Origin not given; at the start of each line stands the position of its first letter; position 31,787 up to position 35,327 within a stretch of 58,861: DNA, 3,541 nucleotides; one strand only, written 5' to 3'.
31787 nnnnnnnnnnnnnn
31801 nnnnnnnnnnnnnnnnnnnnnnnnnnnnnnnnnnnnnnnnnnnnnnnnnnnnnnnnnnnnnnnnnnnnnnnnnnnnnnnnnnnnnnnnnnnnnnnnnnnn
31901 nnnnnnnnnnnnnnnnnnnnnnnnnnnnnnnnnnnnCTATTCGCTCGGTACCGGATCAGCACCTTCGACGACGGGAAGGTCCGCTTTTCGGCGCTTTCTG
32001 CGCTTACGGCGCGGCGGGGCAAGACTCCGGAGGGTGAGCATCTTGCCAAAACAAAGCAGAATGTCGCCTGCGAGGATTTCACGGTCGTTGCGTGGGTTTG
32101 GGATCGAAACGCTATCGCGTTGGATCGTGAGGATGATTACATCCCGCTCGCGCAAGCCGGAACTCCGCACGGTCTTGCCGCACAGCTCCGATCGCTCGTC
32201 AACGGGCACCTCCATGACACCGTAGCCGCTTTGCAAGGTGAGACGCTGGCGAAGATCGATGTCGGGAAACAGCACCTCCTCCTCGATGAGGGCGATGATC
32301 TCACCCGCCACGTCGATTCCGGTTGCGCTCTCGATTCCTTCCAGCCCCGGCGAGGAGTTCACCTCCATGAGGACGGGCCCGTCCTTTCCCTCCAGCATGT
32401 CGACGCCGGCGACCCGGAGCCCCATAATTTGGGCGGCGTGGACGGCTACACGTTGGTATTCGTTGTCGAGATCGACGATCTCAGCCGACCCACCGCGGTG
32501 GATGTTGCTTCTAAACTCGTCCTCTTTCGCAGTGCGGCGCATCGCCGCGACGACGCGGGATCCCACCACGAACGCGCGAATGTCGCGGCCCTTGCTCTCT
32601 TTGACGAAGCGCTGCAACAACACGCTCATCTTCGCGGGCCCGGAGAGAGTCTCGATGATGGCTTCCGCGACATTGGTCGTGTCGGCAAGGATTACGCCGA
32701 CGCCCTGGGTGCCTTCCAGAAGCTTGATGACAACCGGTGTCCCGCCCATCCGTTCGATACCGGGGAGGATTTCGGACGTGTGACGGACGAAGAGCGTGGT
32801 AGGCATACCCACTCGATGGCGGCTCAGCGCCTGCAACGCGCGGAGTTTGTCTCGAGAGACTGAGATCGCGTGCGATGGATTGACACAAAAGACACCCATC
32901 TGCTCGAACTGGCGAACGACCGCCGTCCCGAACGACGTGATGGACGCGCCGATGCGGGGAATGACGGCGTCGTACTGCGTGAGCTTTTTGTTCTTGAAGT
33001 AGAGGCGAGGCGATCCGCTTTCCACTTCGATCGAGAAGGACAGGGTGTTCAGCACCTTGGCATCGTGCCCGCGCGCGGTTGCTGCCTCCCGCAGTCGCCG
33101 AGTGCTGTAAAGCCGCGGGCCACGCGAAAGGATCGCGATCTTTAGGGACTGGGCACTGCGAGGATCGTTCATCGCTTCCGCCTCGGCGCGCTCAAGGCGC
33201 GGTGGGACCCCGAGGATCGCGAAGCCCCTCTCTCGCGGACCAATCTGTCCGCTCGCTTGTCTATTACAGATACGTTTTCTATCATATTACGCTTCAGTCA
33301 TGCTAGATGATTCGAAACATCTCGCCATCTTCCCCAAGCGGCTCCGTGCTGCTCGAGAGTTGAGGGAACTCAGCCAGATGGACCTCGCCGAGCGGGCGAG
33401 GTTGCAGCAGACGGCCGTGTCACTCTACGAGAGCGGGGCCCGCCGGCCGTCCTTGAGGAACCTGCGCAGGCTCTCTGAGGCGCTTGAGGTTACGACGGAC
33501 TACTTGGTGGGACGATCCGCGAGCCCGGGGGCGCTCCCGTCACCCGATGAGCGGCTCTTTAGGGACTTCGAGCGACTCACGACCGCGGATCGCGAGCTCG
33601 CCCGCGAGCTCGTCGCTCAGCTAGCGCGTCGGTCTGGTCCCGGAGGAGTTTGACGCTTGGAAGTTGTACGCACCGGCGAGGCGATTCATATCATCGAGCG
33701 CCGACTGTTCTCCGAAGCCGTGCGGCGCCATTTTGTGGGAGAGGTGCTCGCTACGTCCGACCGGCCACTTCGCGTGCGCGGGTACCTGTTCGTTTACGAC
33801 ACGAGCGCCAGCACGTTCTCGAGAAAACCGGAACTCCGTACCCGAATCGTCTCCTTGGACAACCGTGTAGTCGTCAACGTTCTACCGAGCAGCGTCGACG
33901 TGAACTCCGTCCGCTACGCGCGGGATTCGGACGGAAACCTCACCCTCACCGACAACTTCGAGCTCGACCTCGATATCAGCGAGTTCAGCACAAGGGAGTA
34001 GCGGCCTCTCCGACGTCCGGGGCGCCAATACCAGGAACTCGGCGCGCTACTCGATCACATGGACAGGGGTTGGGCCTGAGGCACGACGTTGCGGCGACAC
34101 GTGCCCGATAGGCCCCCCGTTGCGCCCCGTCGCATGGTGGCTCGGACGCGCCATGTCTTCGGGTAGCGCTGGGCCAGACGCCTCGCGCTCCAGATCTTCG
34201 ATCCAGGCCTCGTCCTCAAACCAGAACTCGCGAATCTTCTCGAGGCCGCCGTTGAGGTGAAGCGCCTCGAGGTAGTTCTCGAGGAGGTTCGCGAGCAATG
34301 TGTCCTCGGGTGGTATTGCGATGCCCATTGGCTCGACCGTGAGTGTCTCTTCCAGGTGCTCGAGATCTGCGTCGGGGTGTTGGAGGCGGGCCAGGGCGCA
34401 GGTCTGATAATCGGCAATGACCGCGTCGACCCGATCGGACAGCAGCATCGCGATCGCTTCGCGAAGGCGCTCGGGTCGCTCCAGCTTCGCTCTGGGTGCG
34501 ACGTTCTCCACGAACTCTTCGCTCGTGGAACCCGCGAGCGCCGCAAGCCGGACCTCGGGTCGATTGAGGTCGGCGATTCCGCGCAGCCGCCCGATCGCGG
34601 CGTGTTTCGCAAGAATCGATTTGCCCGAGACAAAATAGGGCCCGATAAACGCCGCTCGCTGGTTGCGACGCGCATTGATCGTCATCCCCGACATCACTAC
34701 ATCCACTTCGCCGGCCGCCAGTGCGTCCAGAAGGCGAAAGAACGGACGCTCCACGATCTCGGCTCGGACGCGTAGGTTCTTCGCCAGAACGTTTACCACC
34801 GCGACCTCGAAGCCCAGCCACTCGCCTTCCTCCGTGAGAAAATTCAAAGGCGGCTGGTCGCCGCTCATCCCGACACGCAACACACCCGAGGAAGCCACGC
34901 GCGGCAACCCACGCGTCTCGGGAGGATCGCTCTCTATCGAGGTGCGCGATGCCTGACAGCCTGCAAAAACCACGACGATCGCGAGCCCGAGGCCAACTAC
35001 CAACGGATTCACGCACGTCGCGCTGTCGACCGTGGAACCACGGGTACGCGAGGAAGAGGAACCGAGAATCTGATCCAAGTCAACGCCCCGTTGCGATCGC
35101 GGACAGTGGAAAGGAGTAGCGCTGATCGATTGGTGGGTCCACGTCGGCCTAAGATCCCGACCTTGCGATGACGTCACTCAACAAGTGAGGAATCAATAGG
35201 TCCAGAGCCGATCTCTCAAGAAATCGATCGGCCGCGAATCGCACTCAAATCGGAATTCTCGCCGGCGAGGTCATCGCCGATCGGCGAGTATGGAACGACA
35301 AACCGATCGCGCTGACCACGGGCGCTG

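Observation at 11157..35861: Island cargo looks like a horizontally carried c-di-AMP plus ion/osmotic homeostasis module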

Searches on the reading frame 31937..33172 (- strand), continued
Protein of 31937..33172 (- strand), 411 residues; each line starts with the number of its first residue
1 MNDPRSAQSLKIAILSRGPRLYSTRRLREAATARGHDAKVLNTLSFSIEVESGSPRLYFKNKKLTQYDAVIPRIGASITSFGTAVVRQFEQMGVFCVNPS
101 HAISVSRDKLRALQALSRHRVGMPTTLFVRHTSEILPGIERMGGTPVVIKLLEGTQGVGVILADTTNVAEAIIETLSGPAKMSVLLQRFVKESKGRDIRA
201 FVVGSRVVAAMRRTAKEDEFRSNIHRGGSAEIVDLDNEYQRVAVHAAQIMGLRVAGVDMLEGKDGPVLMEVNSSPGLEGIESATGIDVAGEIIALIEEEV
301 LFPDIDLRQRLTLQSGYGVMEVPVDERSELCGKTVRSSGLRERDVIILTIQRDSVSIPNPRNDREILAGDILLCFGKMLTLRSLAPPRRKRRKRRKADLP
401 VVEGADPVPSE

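Call 50: find_encoding_contigs(protein=P0127, flank=10000, max_places=2)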
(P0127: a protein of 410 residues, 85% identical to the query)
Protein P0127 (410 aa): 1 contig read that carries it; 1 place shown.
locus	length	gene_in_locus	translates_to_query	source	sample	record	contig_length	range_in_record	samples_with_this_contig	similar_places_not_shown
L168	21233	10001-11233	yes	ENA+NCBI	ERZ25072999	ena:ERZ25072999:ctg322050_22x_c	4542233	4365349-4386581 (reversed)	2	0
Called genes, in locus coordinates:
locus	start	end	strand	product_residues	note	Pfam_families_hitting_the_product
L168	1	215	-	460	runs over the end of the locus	PF00375:SDF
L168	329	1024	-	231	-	PF04333:MlaA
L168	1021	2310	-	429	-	-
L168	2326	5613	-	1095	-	PF27051:TamB_N (faint), PF04357:TamB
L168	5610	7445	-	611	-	PF07244:POTRA, PF01103:Omp85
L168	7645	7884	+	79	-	PF06305:LapA_dom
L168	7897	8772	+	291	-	PF22551:TY-Chap1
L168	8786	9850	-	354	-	PF01595:CNNM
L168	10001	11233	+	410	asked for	PF18030:Rimk_N, PF14397:ATPgrasp_ST (faint), PF02655:ATP-grasp_3 (weak), PF02955:GSH-S_ATP, PF08443:RimK, PF02080:TrkA_C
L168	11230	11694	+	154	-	PF05618:RimB-like, PF13650:Asp_protease_2 (faint)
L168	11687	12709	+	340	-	PF24827:AstE_AspA_cat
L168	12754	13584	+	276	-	PF05552:MS_channel_1st_1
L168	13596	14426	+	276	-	PF14841:FliG_M (faint), PF03448:MgtE_N, PF00571:CBS (faint)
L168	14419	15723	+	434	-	PF03448:MgtE_N, PF00571:CBS (weak), PF01769:MgtE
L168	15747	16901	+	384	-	PF19293:CdaA_N, PF02457:DAC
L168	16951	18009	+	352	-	PF14226:DIOX_N, PF03171:2OG-FeII_Oxy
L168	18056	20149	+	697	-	PF05378:Hydant_A_N, PF01968:Hydantoinase_A, PF19278:Hydant_A_C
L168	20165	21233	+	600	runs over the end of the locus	PF02538:Hydantoinase_B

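Call 51: find_encoding_contigs(protein=P0185, flank=10000, max_places=2)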
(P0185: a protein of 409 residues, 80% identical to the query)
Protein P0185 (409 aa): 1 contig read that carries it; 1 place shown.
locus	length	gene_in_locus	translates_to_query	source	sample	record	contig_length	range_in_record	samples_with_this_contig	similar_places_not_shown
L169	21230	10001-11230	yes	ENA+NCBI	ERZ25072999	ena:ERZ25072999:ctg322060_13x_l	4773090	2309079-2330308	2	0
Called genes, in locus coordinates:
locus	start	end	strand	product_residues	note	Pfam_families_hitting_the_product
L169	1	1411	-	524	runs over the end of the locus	-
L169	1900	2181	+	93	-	-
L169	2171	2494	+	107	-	PF12844:HTH_19 (weak), PF13560:HTH_31, PF01381:HTH_3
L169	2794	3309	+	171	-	-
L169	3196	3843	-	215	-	-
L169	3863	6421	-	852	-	PF00924:MS_channel_2nd, PF21082:MS_channel_3rd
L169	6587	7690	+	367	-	PF01544:CorA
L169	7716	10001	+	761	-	PF00924:MS_channel_2nd, PF21082:MS_channel_3rd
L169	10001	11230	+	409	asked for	PF18030:Rimk_N, PF14397:ATPgrasp_ST (faint), PF02655:ATP-grasp_3 (weak), PF02955:GSH-S_ATP, PF08443:RimK, PF02080:TrkA_C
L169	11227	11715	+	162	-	PF05618:RimB-like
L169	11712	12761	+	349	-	PF24827:AstE_AspA_cat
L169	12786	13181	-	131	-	PF01850:PIN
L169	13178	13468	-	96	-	-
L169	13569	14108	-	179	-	PF01966:HD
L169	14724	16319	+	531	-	PF00232:Glyco_hydro_1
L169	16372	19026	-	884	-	PF03176:MMPL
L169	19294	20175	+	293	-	PF04333:MlaA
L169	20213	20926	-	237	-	PF05494:MlaC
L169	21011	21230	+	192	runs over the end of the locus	PF00574:CLP_protease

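Call 56: find_encoding_contigs(protein=P0131, flank=10000, max_places=2)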
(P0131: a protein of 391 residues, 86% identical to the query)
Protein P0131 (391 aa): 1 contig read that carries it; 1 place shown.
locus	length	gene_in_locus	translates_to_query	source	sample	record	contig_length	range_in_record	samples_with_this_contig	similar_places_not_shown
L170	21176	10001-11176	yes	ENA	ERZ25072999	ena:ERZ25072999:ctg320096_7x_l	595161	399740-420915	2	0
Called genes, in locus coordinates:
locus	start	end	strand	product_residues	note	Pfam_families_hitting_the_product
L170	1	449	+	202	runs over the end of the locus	-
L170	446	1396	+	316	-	PF03279:Lip_A_acyltrans (weak)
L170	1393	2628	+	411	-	PF00109:ketoacyl-synt, PF02801:Ketoacyl-synt_C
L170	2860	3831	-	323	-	PF02445:NadA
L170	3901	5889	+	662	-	PF01642:MM_CoA_mutase, PF02310:B12-binding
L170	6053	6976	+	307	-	PF03308:MeaB, PF13191:AAA_16 (weak), PF02492:cobW (faint), PF03029:ATP_bind_1 (faint)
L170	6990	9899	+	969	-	PF00176:SNF2-rel_dom, PF00271:Helicase_C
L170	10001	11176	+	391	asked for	PF18030:Rimk_N, PF14397:ATPgrasp_ST (faint), PF02655:ATP-grasp_3 (weak), PF08443:RimK, PF02955:GSH-S_ATP, PF02080:TrkA_C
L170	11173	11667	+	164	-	PF05618:RimB-like, PF13650:Asp_protease_2 (faint)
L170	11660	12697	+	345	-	PF24827:AstE_AspA_cat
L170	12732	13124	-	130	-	PF06094:GGACT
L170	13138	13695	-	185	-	PF01923:Cob_adeno_trans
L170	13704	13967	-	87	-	PF03918:CcmH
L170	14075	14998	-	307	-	PF00132:Hexapep (faint)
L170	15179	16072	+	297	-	PF12705:PDDEXK_1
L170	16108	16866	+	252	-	PF00753:Lactamase_B, PF16123:HAGH_C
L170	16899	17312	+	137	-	PF13279:4HBT_2, PF03061:4HBT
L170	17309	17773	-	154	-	PF06803:DUF1232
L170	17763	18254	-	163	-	PF00293:NUDIX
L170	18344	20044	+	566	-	PF00501:AMP-binding, PF13193:AMP-binding_C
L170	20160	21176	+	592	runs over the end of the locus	PF13191:AAA_16, PF13401:AAA_22, PF01471:PG_binding_1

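Call 57: find_encoding_contigs(protein=P0128, flank=10000, max_places=2)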
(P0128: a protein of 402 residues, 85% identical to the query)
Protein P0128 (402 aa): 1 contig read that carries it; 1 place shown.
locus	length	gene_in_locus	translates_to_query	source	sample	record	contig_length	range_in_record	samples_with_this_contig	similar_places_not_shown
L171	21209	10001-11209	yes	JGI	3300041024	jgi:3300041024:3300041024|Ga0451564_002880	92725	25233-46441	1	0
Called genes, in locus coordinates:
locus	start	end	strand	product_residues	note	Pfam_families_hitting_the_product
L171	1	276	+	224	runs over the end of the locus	PF00160:Pro_isomerase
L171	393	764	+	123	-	PF01042:Ribonuc_L-PSP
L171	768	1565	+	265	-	PF00378:ECH_1, PF16113:ECH_2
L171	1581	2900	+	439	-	PF00202:Aminotran_3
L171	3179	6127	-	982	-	PF07732:Cu-oxidase_3, PF07731:Cu-oxidase_2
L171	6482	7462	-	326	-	PF01544:CorA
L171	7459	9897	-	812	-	PF00924:MS_channel_2nd, PF21082:MS_channel_3rd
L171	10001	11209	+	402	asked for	PF18030:Rimk_N, PF14397:ATPgrasp_ST (faint), PF02655:ATP-grasp_3 (weak), PF02955:GSH-S_ATP, PF08443:RimK, PF02080:TrkA_C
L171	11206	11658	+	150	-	PF05618:RimB-like, PF13650:Asp_protease_2 (faint)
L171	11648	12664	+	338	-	PF24827:AstE_AspA_cat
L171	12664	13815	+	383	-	PF19293:CdaA_N, PF02457:DAC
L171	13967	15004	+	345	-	PF01073:3Beta_HSD, PF01370:Epimerase, PF02719:Polysacc_synt_2, PF04321:RmlD_sub_bind, PF05368:NmrA, PF07993:NAD_binding_4, PF13460:NAD_binding_10, PF16363:GDP_Man_Dehyd, +1 more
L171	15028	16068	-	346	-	PF00296:Bac_luciferase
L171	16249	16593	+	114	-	PF00067:p450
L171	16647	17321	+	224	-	PF00440:TetR_N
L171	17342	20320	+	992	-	PF00384:Molybdopterin, PF01568:Molydop_binding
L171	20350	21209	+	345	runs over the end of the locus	PF12797:Fer4_2 (faint), PF13187:Fer4_9 (faint), PF12838:Fer4_7 (weak), PF13237:Fer4_10, PF13247:Fer4_11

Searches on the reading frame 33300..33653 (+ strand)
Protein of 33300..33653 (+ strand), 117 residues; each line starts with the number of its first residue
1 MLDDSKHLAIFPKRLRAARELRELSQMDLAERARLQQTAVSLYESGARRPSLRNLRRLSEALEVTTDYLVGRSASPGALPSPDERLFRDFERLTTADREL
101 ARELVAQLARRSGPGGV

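Call 8: search_protein_families(library=pfam, proteins=[window:33300-33653:+], max_evalue=0.01)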
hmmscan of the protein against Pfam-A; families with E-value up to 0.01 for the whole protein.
window:33300-33653:+ (117 aa): 4 families
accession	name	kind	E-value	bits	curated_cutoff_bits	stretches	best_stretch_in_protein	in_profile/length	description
PF01381.28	HTH_3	-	6e-13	49.1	23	1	15-69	1-55/55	Helix-turn-helix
PF13560.12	HTH_31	-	3.6e-09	37.2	27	1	14-66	5-58/64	Helix-turn-helix domain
PF12844.13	HTH_19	-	6.6e-08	32.8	30.2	1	13-70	2-59/64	Helix-turn-helix domain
PF13443.12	HTH_26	-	0.00096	19.8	22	1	14-65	1-53/63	Cro/C1-type HTH DNA-binding domain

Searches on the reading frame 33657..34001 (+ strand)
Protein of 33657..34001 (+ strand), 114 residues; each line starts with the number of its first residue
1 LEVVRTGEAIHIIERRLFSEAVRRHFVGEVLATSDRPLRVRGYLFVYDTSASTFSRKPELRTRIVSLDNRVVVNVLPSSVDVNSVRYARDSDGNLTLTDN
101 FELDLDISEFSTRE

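Call 8: search_protein_families(library=pfam, proteins=[window:33657-34001:+], max_evalue=0.01)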
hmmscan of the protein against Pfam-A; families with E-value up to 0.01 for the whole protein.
window:33657-34001:+ (114 aa): 0 families

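Call 59: search_protein_families(library=pfam, proteins=[window:33657-34001:+], max_evalue=1)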
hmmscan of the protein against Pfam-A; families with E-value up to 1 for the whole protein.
window:33657-34001:+ (114 aa): 1 family
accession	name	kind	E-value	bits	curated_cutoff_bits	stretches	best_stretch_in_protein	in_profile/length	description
PF21518.3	Sas-5-like_implico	-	0.14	12.3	27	1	8-32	18-42/44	Spindle assembly abnormal protein 5, implico domain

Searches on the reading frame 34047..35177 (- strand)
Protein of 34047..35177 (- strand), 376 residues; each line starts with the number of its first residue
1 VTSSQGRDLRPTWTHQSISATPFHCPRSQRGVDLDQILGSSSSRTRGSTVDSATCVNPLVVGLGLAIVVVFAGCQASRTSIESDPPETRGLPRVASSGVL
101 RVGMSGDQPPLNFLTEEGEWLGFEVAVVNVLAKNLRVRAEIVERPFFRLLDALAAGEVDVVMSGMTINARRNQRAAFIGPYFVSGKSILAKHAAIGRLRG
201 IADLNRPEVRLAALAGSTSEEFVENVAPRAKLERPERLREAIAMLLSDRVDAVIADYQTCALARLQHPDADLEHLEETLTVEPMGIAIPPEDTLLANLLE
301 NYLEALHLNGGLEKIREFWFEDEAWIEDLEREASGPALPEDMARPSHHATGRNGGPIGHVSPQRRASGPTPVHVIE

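Call 7: search_protein_families(library=pfam, proteins=[window:34047-35177:-], max_evalue=0.01)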
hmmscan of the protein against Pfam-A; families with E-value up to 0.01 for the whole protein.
window:34047-35177:- (376 aa): 1 family
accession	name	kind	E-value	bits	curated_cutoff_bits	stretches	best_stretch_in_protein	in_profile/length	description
PF00497.25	SBP_bac_3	-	9.2e-26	90.6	26.4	1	100-321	1-131/132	Bacterial extracellular solute-binding proteins, family 3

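Call 45: search_protein_families(library=ncbifam, proteins=[window:34047-35177:-], max_evalue=0.001)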
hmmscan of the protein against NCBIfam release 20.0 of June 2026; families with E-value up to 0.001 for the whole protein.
window:34047-35177:- (376 aa): 13 families
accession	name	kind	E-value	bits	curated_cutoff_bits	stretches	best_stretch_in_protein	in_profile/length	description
TIGR01096.1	3A0103s03R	subfamily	5.1e-32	111.4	256.35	1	98-320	24-250/250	lysine/arginine/ornithine ABC transporter substrate-binding protein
NF008426.0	PRK11260.1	equivalog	1.6e-29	103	312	1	87-321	30-261/266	cystine ABC transporter substrate-binding protein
NF007029.0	PRK09495.1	equivalog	1e-16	61.5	303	1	110-323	37-246/248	glutamine ABC transporter substrate-binding protein GlnH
NF041765.1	ArtJ_Ecoli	equivalog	1.3e-16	60.9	510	1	100-321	23-242/243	arginine ABC transporter substrate-binding protein ArtJ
NF008112.0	PRK10859.1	equivalog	8.5e-14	50.8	354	1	67-322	14-267/483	membrane-bound lytic murein transglycosylase MltF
NF041764.1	ArtI_Ecoli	equivalog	8.4e-12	45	522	1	98-321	21-242/243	arginine ABC transporter substrate-binding protein ArtI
NF052427.1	StpK7MSMEG_1200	equivalog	1.1e-11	43.9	900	1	94-326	358-591/601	serine/threonine protein kinase StpK7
TIGR02995.1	ectoine_ehuB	equivalog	5.8e-11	42.2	190.9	1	90-315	25-255/275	ectoine/hydroxyectoine ABC transporter substrate-binding protein EhuB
NF011583.0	PRK15007.1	subfamily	4e-10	39.4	358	1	99-321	22-242/243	arginine ABC transporter substrate-binding protein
NF011965.0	PRK15437.1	equivalog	8.6e-10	38.6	459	1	100-230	28-156/260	histidine ABC transporter substrate-binding protein HisJ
NF011586.0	PRK15010.1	equivalog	2.2e-07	30.7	440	1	100-223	28-148/260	lysine/arginine/ornithine ABC transporter substrate-binding protein ArgT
NF008885.0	PRK11917.1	equivalog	3.7e-06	26.7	373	1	65-303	7-243/259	bifunctional adhesin/ABC transporter aspartate/glutamate-binding protein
TIGR04262.1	orph_peri_GRRM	subfamily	7.1e-06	25.5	190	1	98-256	1-159/257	extracellular substrate binding-like orphan protein GrrP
